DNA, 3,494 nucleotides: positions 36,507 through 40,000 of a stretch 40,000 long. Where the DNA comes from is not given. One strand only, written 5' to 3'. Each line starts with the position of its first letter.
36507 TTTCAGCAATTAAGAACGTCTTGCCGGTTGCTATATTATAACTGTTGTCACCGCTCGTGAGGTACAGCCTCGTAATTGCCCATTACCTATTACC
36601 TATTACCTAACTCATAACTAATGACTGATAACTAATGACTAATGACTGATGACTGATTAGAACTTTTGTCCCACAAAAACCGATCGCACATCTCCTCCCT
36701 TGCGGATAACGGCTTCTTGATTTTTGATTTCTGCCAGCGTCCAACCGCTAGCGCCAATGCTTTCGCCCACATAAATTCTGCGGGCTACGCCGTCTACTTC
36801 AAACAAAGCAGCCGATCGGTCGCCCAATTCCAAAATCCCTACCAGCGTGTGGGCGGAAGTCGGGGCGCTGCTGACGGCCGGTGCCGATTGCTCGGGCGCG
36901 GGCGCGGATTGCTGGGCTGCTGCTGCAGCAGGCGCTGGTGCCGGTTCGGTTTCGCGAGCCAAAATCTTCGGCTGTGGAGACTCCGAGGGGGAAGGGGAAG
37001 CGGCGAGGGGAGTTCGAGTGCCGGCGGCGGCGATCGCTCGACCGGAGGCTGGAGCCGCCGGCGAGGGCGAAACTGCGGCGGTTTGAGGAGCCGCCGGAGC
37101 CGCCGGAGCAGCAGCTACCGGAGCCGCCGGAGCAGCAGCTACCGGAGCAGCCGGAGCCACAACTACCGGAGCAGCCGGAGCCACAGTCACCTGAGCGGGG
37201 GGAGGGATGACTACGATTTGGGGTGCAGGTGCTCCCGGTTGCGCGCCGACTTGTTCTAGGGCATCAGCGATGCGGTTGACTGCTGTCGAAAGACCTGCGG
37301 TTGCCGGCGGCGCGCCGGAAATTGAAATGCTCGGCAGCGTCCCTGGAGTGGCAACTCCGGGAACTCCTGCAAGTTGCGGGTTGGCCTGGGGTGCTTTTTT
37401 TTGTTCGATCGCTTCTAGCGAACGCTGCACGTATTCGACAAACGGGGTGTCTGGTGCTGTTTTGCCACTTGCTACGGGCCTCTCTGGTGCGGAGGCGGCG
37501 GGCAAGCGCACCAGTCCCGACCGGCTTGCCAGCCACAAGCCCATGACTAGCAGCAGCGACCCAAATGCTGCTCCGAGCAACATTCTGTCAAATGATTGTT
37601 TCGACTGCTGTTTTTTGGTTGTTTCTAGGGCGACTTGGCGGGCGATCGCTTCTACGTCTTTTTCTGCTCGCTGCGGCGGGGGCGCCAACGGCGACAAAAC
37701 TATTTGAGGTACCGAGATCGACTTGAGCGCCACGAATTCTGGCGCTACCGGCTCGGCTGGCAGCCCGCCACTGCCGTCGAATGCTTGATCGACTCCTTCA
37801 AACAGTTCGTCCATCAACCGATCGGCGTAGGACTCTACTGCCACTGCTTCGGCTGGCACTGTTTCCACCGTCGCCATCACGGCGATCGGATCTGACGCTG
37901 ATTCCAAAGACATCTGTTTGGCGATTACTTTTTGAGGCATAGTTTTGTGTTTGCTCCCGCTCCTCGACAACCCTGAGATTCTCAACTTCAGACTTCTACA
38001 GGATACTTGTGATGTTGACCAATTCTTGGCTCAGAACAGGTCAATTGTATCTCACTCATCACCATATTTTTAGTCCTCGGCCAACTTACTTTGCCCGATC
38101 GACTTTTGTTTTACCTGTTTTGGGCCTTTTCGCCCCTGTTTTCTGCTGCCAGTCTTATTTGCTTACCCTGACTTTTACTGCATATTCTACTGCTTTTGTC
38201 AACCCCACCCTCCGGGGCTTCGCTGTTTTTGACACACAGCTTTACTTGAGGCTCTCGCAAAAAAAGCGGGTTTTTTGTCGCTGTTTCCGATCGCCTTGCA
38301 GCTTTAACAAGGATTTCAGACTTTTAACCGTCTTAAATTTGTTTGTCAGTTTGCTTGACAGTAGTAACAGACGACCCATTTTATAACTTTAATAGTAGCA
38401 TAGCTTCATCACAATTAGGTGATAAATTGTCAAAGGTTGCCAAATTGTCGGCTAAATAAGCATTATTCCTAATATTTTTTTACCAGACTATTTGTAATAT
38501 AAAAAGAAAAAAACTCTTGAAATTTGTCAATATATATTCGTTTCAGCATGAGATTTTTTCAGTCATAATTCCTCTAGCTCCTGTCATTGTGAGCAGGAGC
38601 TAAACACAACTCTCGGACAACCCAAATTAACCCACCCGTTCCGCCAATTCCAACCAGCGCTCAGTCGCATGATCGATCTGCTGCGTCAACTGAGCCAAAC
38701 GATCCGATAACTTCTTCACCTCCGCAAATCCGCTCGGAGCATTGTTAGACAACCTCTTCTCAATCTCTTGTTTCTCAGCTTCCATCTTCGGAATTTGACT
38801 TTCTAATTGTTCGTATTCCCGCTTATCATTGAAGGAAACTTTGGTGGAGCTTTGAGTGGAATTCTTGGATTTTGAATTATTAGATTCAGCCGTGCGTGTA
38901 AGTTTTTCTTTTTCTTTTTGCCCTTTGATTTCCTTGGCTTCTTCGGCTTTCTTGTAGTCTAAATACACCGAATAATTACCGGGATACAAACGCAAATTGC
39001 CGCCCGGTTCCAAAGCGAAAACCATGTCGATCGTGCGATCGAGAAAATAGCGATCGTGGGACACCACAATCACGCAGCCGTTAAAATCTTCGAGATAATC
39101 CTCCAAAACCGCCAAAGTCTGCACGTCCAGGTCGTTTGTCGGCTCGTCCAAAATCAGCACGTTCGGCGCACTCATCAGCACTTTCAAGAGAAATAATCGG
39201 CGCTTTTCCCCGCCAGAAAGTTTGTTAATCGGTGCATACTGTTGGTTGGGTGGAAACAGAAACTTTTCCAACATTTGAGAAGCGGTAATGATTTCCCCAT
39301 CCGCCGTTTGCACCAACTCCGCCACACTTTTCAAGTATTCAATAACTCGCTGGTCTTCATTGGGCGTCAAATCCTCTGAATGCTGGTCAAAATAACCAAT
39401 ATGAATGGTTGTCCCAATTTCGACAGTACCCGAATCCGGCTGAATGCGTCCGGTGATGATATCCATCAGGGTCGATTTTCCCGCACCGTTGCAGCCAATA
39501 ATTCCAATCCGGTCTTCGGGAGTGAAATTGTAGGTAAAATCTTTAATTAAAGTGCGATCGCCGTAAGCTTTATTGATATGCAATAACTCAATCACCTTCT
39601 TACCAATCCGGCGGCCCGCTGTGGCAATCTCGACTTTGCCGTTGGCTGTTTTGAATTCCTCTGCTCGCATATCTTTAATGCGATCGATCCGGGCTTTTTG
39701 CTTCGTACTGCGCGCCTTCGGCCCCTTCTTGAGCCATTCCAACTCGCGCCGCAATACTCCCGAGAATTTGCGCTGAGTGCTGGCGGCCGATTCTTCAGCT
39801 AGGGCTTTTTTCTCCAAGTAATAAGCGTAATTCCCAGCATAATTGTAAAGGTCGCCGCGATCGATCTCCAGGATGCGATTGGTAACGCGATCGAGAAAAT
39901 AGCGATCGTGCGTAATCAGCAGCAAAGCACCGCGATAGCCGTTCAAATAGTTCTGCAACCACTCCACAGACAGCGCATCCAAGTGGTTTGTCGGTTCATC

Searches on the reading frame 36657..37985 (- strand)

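Call 15: search_protein_families(library=pfam, proteins=[window:36657-37985:-], max_evalue=1)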
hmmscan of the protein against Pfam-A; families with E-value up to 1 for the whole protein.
window:36657-37985:- (442 aa): 2 families
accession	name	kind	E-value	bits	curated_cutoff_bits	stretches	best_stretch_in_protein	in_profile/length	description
PF11356.14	T2SSC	-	0.0045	17.3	27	1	357-435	58-138/141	Type II secretion system protein C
PF23893.1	Y4YQ_C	-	0.17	12.2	27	1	401-433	19-50/53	Uncharacterised protein Y4YQ C-terminal domain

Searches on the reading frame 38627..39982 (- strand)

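Call 15: search_protein_families(library=pfam, proteins=[window:38627-39982:-], max_evalue=1)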
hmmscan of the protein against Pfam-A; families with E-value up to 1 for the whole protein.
window:38627-39982:- (451 aa): 15 families
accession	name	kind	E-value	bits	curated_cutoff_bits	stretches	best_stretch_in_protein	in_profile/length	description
PF00005.33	ABC_tran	-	2.2e-23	83.8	25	1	147-283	2-137/137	ABC transporter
PF16326.10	ABC_tran_CTD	-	9e-19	67.9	32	1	381-448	1-69/69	ABC transporter C-terminal domain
PF12848.13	ABC_tran_Xtn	-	2.1e-11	44.2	25.9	2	38-107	1-72/85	ABC transporter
PF13304.12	AAA_21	-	2.3e-08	34.9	27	2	212-315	174-304/304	AAA domain, putative AbiEii toxin, Type IV TA system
PF02463.25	SMC_N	-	0.00016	21.6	40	2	138-176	11-44/220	RecF/RecN/SMC N terminal domain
PF13555.12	AAA_29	-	0.00075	19.6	27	1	150-177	16-43/61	P-loop containing region of AAA domain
PF01926.29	MMR_HSR1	-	0.0067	17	21.9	1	158-198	1-39/113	50S ribosome-binding GTPase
PF13476.12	AAA_23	-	0.028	15.5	27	1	147-177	11-40/201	AAA domain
PF03985.18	Paf1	-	0.044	13.2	24.7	1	348-438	73-160/418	Paf1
PF19842.5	YqeC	-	0.053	14.2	27.6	1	166-212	6-51/145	YqeC protein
PF03308.22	MeaB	-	0.13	11.7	23.1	1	145-179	22-56/273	Methylmalonyl Co-A mutase-associated GTPase MeaB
PF08282.18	Hydrolase_3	-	0.43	10.7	20.9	1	293-408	54-172/255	haloacid dehalogenase-like hydrolase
PF21408.2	MTR4-like_stalk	-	0.63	10.8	24.2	1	392-437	12-60/64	Exosome RNA helicase MTR4-like, stalk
PF12097.14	DUF3573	-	0.69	9.1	26.6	0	368-420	22-75/383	Protein of unknown function (DUF3573)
PF13175.12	AAA_15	-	0.96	9.4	32.1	0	146-410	14-172/374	AAA ATPase domain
